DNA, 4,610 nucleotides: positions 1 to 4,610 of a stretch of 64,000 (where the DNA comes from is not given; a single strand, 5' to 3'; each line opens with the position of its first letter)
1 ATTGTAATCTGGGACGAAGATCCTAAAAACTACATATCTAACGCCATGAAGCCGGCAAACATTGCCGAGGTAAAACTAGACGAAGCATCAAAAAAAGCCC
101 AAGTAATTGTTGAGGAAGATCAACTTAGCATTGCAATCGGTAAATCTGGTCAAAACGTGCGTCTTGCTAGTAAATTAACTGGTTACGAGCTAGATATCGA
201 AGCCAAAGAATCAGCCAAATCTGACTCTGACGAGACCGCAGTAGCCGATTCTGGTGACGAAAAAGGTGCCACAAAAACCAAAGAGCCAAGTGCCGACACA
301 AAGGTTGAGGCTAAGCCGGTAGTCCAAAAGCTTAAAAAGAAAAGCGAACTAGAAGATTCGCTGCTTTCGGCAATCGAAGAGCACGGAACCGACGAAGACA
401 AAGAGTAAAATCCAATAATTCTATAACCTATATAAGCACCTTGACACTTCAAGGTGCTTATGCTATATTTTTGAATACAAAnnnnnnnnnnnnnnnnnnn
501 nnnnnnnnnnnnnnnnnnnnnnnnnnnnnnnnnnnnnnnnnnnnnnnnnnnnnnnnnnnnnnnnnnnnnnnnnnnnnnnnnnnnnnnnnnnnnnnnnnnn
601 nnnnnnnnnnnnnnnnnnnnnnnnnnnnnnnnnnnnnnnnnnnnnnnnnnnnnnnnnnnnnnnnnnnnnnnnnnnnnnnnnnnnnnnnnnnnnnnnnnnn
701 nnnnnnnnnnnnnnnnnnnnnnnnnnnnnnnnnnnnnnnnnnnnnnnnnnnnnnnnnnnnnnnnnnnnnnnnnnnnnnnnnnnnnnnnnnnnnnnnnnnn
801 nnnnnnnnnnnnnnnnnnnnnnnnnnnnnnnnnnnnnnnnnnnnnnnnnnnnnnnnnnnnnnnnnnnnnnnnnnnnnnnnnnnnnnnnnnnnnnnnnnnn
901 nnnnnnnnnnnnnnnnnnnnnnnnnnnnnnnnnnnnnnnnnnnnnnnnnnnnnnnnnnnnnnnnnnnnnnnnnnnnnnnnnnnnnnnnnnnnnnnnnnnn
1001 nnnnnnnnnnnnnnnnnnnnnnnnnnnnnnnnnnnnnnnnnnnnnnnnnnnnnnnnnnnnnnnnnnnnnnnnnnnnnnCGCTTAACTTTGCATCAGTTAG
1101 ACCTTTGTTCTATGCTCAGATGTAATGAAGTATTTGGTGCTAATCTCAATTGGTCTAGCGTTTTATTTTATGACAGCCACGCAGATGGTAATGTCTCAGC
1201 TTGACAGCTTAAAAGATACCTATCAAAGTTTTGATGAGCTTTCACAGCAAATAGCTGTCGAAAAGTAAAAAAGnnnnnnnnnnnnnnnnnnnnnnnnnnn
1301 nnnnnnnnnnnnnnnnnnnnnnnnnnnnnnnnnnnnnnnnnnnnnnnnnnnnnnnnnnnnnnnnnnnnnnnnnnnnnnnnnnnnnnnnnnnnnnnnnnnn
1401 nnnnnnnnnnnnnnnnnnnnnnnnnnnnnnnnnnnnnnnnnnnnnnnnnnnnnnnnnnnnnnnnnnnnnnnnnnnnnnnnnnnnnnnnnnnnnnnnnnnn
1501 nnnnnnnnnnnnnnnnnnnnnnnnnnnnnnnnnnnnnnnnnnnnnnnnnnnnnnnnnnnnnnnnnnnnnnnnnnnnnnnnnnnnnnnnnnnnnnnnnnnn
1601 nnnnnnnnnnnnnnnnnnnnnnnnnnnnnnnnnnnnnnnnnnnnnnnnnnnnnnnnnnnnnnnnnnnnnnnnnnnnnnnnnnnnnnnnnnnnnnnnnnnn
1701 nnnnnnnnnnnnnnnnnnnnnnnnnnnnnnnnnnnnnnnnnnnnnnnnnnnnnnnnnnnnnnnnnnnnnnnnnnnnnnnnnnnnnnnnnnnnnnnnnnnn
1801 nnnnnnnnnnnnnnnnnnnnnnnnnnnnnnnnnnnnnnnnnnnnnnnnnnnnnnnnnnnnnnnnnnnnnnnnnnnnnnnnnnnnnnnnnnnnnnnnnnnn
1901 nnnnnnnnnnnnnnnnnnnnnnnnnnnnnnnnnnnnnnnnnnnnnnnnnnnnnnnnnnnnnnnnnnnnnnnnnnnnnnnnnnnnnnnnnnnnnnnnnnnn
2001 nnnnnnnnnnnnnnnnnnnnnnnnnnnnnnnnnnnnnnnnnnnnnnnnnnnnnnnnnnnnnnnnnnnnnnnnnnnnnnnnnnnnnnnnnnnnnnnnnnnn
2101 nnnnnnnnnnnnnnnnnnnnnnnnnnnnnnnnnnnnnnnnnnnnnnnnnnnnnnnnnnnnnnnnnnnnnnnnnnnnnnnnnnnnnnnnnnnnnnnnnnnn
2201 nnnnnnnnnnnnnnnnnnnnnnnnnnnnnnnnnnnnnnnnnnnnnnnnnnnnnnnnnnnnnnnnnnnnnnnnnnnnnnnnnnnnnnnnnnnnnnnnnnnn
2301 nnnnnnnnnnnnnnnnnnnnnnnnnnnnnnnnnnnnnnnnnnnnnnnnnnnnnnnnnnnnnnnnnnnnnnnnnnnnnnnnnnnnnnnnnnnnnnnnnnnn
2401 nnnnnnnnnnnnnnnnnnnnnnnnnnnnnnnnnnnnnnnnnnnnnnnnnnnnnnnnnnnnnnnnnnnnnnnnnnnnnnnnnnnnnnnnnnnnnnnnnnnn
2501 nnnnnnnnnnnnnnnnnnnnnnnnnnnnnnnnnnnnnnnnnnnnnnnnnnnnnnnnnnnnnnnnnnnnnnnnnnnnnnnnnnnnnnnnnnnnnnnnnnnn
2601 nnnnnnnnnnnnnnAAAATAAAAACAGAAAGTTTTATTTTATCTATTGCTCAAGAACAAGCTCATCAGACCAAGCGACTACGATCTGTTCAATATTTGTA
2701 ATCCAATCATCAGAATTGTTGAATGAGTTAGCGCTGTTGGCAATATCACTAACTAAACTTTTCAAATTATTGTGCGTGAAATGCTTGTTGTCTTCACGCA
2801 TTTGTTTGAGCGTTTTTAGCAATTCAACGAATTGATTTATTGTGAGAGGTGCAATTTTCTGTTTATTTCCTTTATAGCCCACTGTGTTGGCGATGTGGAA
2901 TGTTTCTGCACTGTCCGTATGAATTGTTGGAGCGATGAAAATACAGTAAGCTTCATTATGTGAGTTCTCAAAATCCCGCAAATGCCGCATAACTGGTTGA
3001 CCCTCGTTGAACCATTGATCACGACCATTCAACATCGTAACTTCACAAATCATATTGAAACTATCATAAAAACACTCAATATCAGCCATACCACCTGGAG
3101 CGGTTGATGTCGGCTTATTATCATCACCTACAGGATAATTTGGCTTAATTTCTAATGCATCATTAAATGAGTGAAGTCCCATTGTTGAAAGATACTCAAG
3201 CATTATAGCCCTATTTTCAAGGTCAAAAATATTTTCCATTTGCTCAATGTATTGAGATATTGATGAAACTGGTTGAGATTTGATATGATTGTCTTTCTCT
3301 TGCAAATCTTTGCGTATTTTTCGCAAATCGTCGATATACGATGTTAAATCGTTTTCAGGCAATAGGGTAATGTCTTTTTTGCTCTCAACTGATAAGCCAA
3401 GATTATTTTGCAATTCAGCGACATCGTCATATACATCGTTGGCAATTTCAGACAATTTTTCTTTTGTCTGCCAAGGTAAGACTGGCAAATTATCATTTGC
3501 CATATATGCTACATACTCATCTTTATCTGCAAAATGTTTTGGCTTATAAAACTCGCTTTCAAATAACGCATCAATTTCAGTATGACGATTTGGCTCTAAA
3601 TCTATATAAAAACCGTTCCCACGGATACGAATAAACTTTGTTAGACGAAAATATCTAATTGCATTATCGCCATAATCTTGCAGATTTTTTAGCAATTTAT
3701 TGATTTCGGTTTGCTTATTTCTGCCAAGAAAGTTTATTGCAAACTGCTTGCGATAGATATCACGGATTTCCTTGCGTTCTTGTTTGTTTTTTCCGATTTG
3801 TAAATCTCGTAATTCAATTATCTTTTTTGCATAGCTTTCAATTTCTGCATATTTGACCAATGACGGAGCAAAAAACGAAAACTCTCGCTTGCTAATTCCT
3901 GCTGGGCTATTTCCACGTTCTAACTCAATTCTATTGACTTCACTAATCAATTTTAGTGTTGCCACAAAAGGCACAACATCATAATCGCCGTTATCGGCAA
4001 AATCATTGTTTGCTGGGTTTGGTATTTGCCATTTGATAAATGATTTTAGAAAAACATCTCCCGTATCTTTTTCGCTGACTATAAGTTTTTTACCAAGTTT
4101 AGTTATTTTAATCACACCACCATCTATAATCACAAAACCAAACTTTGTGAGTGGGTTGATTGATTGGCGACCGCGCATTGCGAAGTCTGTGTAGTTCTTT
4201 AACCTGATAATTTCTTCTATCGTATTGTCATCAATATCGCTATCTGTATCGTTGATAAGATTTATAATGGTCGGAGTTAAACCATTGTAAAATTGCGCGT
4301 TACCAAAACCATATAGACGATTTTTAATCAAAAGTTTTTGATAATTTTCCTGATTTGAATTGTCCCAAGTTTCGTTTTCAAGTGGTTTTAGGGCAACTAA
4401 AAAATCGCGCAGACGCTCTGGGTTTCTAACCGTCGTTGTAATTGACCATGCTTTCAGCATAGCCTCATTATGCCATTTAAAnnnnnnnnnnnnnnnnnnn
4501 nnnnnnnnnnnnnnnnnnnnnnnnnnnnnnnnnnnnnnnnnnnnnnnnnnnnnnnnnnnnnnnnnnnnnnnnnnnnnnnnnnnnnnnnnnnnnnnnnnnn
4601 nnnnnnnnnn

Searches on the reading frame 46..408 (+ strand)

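Call 90: search_protein_families(library=pfam, proteins=[window:46-408:+], max_evalue=0.001)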
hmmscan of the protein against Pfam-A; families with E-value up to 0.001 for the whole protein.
window:46-408:+ (120 aa): 2 families
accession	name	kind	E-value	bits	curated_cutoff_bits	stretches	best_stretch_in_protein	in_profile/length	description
PF23095.1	KH_NusA_C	-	7.6e-08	32.7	34.2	1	20-56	3-39/59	Transcription termination/antitermination protein NusA, KH domain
PF07650.23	KH_2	-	8.9e-05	22.7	22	1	4-53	13-63/78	KH domain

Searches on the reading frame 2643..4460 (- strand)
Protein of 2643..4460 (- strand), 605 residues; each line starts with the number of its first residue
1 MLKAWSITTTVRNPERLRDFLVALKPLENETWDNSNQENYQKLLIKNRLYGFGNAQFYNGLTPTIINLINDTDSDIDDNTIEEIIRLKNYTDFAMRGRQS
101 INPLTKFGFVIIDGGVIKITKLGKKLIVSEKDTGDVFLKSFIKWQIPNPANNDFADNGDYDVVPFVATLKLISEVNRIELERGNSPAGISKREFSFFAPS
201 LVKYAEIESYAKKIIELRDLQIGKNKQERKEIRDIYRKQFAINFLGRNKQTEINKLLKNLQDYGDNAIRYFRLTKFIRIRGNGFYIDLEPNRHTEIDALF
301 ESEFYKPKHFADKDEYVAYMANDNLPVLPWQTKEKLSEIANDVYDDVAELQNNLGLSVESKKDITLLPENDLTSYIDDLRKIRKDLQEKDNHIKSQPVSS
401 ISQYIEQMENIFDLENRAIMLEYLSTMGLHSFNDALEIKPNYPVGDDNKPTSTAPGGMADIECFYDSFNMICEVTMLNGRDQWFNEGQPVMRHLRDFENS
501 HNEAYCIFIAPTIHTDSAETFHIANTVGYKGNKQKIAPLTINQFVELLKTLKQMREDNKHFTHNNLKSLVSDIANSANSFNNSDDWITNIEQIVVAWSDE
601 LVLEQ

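Call 8: search_protein_families(library=pfam, proteins=[window:2643-4460:-], max_evalue=0.01)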
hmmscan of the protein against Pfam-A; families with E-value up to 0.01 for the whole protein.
window:2643-4460:- (605 aa): 3 families
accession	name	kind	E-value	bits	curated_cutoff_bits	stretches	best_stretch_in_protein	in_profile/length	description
PF09491.16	RE_AlwI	-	3.7e-86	290.3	23.1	1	106-547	2-441/441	AlwI restriction endonuclease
PF19351.4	DUF5929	-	0.0015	18.5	27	1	329-407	134-212/222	Domain of unknown function (DUF5929)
PF18757.6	Nmad5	-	0.005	17.3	27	0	223-396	23-155/206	Nucleotide modification associated domain 5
